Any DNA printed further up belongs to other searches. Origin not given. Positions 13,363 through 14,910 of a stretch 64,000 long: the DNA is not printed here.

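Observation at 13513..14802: hemA (glutamyl-tRNA reductase) wedged between the globin-MCP gene and cheY, preceded by a strong stem-loop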

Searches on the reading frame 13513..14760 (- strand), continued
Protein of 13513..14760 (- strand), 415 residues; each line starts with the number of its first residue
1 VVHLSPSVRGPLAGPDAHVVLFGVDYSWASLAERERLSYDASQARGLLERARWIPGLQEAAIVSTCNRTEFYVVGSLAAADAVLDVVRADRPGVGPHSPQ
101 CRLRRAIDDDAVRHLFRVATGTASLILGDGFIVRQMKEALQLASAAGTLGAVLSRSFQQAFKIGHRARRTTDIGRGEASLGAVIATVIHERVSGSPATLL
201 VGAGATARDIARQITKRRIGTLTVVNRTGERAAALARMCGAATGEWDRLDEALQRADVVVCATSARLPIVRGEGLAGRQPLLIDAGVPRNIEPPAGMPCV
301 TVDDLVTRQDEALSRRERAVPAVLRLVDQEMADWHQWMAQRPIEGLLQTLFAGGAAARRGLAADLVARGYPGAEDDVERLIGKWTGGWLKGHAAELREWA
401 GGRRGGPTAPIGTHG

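Call 12: find_encoding_contigs(protein=P0025, flank=8000, max_places=3)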
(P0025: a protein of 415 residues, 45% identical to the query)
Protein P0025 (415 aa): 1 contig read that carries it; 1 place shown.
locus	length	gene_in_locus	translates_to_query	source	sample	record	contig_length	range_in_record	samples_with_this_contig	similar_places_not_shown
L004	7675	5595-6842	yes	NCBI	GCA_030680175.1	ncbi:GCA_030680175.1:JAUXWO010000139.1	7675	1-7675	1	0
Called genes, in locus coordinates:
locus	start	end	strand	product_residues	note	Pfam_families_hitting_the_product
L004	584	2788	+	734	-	PF01627:Hpt, PF02895:H-kinase_dim, PF02518:HATPase_c, PF01584:CheW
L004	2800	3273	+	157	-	PF01584:CheW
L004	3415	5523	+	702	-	PF01152:Bac_globin, PF08448:PAS_4 (faint), PF13188:PAS_8 (faint), PF00015:MCPsignal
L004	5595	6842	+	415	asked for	PF05201:GlutR_N, PF01488:Shikimate_DH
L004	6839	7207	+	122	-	PF00072:Response_reg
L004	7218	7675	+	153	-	PF00072:Response_reg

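Call 14: find_encoding_contigs(protein=P0032, flank=8000, max_places=2)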
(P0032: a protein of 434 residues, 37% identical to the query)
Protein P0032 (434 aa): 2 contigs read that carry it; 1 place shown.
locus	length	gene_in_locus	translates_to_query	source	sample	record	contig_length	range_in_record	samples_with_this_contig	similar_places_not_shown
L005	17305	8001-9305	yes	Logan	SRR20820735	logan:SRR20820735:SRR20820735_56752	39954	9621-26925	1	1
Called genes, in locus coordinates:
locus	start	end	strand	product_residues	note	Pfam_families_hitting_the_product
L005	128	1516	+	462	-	PF00072:Response_reg, PF00158:Sigma54_activat, PF14532:Sigma54_activ_2, PF25601:AAA_lid_14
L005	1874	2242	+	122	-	PF00072:Response_reg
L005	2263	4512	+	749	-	PF01627:Hpt, PF02895:H-kinase_dim, PF02518:HATPase_c, PF01584:CheW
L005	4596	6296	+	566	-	PF00989:PAS (weak), PF08448:PAS_4, PF13426:PAS_9, PF08447:PAS_3, PF00015:MCPsignal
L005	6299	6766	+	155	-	PF01584:CheW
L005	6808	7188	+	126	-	PF01152:Bac_globin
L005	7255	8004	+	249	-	-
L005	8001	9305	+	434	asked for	PF05201:GlutR_N, PF01488:Shikimate_DH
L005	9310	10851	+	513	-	PF01636:APH (faint), PF03109:ABC1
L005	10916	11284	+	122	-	PF00072:Response_reg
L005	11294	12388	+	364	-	PF00072:Response_reg, PF01339:CheB_methylest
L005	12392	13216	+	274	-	PF03705:CheR_N, PF01739:CheR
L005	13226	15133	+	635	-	-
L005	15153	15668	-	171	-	PF04940:BLUF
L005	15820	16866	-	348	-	PF00195:Chal_sti_synt_N, PF08392:FAE1_CUT1_RppA, PF02797:Chal_sti_synt_C (weak), PF08541:ACP_syn_III_C (weak)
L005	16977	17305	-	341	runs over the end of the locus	PF00070:Pyr_redox (weak), PF01494:FAD_binding_3, PF07992:Pyr_redox_2 (weak)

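Call 15: find_encoding_contigs(protein=P0035, flank=8000, max_places=2)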
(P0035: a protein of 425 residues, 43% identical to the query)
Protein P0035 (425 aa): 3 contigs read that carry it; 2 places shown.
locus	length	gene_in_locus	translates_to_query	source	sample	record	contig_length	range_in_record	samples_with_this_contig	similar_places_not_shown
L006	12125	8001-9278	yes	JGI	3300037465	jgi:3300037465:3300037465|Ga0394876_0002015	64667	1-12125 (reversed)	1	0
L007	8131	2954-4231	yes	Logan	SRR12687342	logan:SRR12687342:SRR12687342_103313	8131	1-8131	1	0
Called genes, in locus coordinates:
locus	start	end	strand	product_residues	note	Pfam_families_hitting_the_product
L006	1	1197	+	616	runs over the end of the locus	PF01627:Hpt, PF02895:H-kinase_dim, PF02518:HATPase_c, PF01584:CheW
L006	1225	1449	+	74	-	-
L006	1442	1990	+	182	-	PF01584:CheW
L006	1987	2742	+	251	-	PF00142:Fer4_NifH (weak), PF01656:CbiA, PF02374:ArsA_ATPase, PF06564:CBP_BcsQ, PF09140:MipZ (weak), PF10609:ParA, PF13614:AAA_31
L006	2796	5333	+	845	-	PF00042:Globin, PF11563:Protoglobin (faint), PF00989:PAS (faint), PF08448:PAS_4 (faint), PF13188:PAS_8 (weak), PF00672:HAMP (faint), PF18947:HAMP_2, PF00015:MCPsignal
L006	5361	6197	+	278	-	PF03705:CheR_N, PF08242:Methyltransf_12 (faint), PF01739:CheR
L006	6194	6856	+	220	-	PF03975:CheD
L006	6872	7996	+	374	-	PF00072:Response_reg, PF01339:CheB_methylest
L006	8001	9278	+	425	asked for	PF05201:GlutR_N, PF01488:Shikimate_DH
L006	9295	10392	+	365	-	PF02120:Flg_hook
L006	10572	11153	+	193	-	PF03748:FliL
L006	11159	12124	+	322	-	?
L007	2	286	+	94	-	?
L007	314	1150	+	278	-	PF03705:CheR_N, PF08242:Methyltransf_12 (faint), PF01739:CheR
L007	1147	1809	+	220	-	PF03975:CheD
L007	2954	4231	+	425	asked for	PF05201:GlutR_N, PF01488:Shikimate_DH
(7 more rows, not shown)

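Call 16: find_encoding_contigs(protein=P0038, flank=8000, max_places=2)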
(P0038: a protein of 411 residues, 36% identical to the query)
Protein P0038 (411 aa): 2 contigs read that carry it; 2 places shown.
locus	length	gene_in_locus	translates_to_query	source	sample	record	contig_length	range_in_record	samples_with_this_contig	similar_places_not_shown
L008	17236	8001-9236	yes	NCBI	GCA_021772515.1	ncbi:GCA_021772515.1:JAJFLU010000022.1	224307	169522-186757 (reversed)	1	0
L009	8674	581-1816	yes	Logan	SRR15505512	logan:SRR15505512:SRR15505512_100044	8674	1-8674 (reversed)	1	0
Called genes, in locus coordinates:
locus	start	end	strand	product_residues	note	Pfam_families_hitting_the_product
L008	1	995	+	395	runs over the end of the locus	PF08442:ATP-grasp_2, PF24948:Citrate_synth_N, PF00549:Ligase_CoA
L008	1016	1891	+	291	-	PF02629:CoA_binding, PF13607:Succ_CoA_lig, PF00549:Ligase_CoA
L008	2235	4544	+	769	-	PF01627:Hpt, PF02895:H-kinase_dim, PF02518:HATPase_c, PF01584:CheW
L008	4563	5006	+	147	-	PF01584:CheW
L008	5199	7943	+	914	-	PF08447:PAS_3, PF08448:PAS_4 (weak), PF13426:PAS_9, PF00989:PAS (weak), PF08448:PAS_4, PF13426:PAS_9, PF08447:PAS_3, PF00015:MCPsignal, +2 more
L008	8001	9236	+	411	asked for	PF05201:GlutR_N, PF01488:Shikimate_DH, PF00745:GlutR_dimer (weak)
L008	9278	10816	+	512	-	PF03109:ABC1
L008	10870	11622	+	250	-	-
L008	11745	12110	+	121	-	PF00072:Response_reg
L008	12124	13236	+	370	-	PF00072:Response_reg, PF01339:CheB_methylest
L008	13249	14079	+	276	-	PF03705:CheR_N, PF01739:CheR, PF08241:Methyltransf_11 (faint), PF13649:Methyltransf_25 (faint), PF08242:Methyltransf_12 (weak)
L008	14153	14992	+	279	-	PF08668:HDOD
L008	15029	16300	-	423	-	PF00009:GTP_EFTU, PF01926:MMR_HSR1 (faint), PF22594:GTP-eEF1A_C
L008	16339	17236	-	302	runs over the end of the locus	PF01507:PAPS_reduct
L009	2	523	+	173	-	?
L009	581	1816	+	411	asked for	PF05201:GlutR_N, PF01488:Shikimate_DH, PF00745:GlutR_dimer (weak)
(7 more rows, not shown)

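Call 20: list_cluster_members(proteins=[P0001, P0025, P0038, P0032, P0046, P0047, P0053, P0059, P0070, P0072])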
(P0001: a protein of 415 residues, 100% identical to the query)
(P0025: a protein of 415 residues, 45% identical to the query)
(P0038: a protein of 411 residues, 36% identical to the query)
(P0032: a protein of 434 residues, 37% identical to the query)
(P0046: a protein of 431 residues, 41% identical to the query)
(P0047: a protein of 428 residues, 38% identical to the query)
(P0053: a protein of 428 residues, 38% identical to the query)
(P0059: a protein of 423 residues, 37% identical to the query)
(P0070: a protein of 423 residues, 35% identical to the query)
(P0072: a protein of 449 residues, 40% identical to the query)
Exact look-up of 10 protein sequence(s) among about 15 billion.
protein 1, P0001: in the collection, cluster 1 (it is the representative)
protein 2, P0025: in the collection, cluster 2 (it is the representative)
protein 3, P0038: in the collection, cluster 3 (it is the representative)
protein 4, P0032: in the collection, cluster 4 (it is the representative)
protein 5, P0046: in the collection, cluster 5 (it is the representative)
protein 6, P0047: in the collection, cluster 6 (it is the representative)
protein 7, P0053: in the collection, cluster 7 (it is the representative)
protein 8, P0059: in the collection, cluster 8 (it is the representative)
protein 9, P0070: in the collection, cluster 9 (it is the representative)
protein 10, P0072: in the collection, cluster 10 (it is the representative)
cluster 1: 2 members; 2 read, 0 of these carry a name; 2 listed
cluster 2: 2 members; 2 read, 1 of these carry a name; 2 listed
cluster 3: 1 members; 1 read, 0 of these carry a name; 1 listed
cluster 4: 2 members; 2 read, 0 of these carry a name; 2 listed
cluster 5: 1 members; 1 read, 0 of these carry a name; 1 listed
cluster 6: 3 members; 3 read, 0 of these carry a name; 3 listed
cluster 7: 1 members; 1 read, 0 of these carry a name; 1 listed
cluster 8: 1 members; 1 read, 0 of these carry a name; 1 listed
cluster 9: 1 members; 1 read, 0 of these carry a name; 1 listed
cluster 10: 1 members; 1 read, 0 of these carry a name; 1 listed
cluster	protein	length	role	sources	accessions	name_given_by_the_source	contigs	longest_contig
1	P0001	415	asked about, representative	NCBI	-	-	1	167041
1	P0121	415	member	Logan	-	-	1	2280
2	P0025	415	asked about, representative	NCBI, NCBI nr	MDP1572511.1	MAG: glutamyl-tRNA reductase [Vicinamibacterales bacterium] | glutamyl-tRNA reductase [Vicinamibacterales bacterium]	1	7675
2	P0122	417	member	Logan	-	-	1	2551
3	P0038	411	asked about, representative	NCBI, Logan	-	-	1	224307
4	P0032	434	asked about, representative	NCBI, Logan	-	-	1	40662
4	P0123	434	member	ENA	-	-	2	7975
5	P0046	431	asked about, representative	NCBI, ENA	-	-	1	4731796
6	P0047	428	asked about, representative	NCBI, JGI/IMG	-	-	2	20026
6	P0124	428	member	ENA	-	-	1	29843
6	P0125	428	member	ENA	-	-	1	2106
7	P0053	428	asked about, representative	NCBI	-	-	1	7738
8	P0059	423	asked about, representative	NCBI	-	-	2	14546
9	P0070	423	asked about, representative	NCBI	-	-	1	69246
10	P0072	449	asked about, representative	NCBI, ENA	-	-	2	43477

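Call 21: find_encoding_contigs(protein=P0001, flank=1000, max_places=2)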
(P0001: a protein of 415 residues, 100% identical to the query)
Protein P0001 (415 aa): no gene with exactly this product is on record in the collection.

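Call 29: find_related_loci(query=A1, collection=genome_contigs, flank=10000)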
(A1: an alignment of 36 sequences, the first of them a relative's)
Query A1 (415 aa) in genome_contigs; peptide patterns used: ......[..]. (x = any residue, [..] = any of these).
600 stretches matched a pattern (row limit reached: there are more); 593 encode a relative of the query (tblastn E <= 1e-3); the best 80 are kept; 80 distinct loci.
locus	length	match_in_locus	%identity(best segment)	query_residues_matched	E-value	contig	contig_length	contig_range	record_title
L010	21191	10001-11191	37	18-403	3e-70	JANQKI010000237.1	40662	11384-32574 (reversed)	MAG: Opitutaceae bacterium isolate PL25a_bin.151 k99_3118512, whole genome shotgun sequence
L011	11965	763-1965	37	21-409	3e-61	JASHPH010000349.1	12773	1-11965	MAG: Candidatus Sulfotelmatobacter sp. isolate JOPF044 JOPF_NEAR_contig_1288966, whole genome shotgun sequence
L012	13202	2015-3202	32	23-404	2e-50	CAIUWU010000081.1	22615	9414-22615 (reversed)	MAG: uncultured proteobacterium isolate LaPlata_bin-0531 genome assembly, contig: bin-0531:081/318, whole genome shotgun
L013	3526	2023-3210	33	23-404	2e-50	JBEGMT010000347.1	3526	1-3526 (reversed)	MAG: Pseudomonadota bacterium isolate NASQAN2016_083_B_bin.62 scaffold_16124, whole genome shotgun sequence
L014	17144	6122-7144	34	19-346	1e-49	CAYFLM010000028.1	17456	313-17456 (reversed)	MAG TPA_asm: uncultured Methylococcus sp. isolate ERP107066_co1_21 genome assembly, contig: NODE_1794_length_17456_cov_5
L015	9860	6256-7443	33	23-404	3e-47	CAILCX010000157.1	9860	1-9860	MAG: uncultured Methylobacter sp. isolate Day6-2_bin-251 genome assembly, contig: bin-251:157/215, whole genome shotgun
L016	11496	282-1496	31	14-404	2e-46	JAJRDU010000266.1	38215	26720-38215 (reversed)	MAG: Methylococcaceae bacterium isolate OWC_0100 OWC_0100_k121_169563, whole genome shotgun sequence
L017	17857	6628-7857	31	11-404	3e-46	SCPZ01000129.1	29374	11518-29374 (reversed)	MAG: Methylobacter sp. isolate DP16D_bin.19 DP16D_bin.19-104109, whole genome shotgun sequence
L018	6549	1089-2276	33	23-404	5e-46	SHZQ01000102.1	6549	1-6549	MAG: Methyloglobulus sp. isolate Baikal-deep-G142 BA1250-20M-C1843, whole genome shotgun sequence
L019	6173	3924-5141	34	9-400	7e-46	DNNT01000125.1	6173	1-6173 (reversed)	MAG TPA_asm: Arenimonas sp. isolate UBA12134 contig_24515, whole genome shotgun sequence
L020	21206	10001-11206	34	19-404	6e-46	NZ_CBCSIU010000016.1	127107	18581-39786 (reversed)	Bordetella muralis strain CIP111920T isolate CIP111920T NODE_0016, whole genome shotgun sequence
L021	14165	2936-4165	32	11-404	5e-46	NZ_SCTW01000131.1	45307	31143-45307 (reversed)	MAG: Methylobacter sp. isolate FW305_bin.9 FW305_bin.9-36013, whole genome shotgun sequence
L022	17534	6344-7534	30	22-404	1e-45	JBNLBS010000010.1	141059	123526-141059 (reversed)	MAG: Methylococcaceae bacterium isolate C2.bin.22.strict NODE_10_length_141059_cov_11.561249, whole genome shotgun seque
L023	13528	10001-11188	32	23-404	2e-45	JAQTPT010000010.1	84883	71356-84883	MAG: Methylococcales bacterium isolate STB_122 NODE_584_length_84883_cov_36.514099_Sandtown_B, whole genome shotgun sequ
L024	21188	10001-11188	32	23-404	3e-45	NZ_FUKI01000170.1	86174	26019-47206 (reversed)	Crenothrix polyspora isolate RSM_CP1, whole genome shotgun sequence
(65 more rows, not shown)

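Call 34: find_encoding_contigs(protein=P0037, flank=8000, max_places=2)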
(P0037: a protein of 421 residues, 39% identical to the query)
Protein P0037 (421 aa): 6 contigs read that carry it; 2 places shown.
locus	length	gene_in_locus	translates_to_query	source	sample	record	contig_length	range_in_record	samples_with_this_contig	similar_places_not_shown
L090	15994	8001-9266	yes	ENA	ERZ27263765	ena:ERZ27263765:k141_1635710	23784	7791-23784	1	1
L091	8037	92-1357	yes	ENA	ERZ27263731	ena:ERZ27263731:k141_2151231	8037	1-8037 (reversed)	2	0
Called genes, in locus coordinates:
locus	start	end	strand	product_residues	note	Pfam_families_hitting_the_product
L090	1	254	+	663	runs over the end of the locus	-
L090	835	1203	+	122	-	PF00072:Response_reg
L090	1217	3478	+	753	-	PF01627:Hpt, PF02895:H-kinase_dim, PF02518:HATPase_c, PF01584:CheW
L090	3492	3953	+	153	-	PF01584:CheW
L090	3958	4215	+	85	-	-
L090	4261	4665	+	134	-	PF01152:Bac_globin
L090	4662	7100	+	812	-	PF01152:Bac_globin, PF00989:PAS, PF08447:PAS_3, PF08448:PAS_4, PF13188:PAS_8 (faint), PF13426:PAS_9, PF13596:PAS_10 (faint), PF00015:MCPsignal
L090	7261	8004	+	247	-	-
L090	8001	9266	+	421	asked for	PF05201:GlutR_N, PF01488:Shikimate_DH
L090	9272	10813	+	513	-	PF03109:ABC1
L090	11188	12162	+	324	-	PF13088:BNR_2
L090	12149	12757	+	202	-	PF01973:MptE-like (faint), PF27901:WaaZ_KDO_III (weak)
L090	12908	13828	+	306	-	PF08668:HDOD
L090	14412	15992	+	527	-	?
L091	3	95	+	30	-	?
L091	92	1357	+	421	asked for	PF05201:GlutR_N, PF01488:Shikimate_DH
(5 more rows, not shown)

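Call 35: find_encoding_contigs(protein=P0045, flank=8000, max_places=2)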
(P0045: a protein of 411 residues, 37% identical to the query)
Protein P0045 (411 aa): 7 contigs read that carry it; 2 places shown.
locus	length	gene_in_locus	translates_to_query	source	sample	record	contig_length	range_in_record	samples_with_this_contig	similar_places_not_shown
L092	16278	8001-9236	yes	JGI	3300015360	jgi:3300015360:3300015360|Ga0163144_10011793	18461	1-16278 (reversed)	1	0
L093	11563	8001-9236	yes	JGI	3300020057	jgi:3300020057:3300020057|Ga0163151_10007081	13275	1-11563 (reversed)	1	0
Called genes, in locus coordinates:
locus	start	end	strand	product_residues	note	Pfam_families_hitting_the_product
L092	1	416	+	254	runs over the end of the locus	PF00106:adh_short, PF08659:KR (weak), PF13561:adh_short_C2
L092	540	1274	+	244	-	PF06314:ADC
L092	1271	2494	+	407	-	PF00067:p450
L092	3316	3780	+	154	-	PF01627:Hpt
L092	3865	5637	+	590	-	PF02895:H-kinase_dim, PF02518:HATPase_c, PF01584:CheW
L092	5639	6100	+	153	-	PF01584:CheW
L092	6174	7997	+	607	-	PF00989:PAS (faint), PF13188:PAS_8 (faint), PF08448:PAS_4, PF13426:PAS_9, PF08447:PAS_3, PF00015:MCPsignal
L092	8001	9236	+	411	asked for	PF05201:GlutR_N, PF01488:Shikimate_DH, PF00745:GlutR_dimer (weak)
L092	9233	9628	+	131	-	PF00072:Response_reg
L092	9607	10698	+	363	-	PF00072:Response_reg, PF01339:CheB_methylest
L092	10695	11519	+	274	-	PF03705:CheR_N, PF08242:Methyltransf_12 (faint), PF01739:CheR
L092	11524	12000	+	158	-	PF13690:CheX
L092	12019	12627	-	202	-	PF00300:His_Phos_1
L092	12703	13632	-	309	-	-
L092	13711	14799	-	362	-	PF19328:DAP_DH_C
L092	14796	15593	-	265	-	PF23441:SDR (weak), PF00106:adh_short, PF08659:KR, PF13561:adh_short_C2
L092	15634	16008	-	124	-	-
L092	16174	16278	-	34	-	?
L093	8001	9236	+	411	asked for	PF05201:GlutR_N, PF01488:Shikimate_DH, PF00745:GlutR_dimer (weak)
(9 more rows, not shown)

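Call 38: predict_structure(alignment_id=A1)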
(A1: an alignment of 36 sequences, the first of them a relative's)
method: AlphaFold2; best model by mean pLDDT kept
length: 415 residues; sequences in the alignment: 36
mean_pLDDT: 90.6   pTM: 0.83
mean pLDDT of the five models: 90.6, 89.7, 89.0, 88.9, 88.2
residues with pLDDT >= 90: 314; 70-90: 66; 50-70: 23; < 50: 12
segments of 3 or more residues with pLDDT < 50: 1-7, 413-415
pLDDT, mean of each block of 10 residues (from residue 1): 44 79 88 90 97 97 93 97 94 72 92 96 72 94 97 96 96 91 97 97 97 97 98 98 98 98 97 93 96 96 96 93 98 93 86 93 97 96 91 86 60 46
secondary structure, 60 per line:
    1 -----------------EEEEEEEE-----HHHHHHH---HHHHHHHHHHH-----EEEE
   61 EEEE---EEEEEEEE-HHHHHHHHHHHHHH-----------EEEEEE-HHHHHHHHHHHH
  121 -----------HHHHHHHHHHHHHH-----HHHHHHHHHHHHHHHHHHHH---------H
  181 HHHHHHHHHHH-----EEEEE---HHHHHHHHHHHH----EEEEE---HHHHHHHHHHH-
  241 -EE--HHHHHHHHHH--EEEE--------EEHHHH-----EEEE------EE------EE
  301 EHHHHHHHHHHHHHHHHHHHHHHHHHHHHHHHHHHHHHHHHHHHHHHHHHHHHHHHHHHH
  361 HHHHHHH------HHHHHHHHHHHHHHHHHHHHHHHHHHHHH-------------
elements in order: E18-25 H31-37 H41-51 E57-64 E68-75 H77-90 E102-107 H109-120 H132-145 H151-170 H180-191 E197-201 H205-216 E221-225 H229-239 H246-255 E258-261 H272-275 E281-284 E299-301 H302-367 H374-402
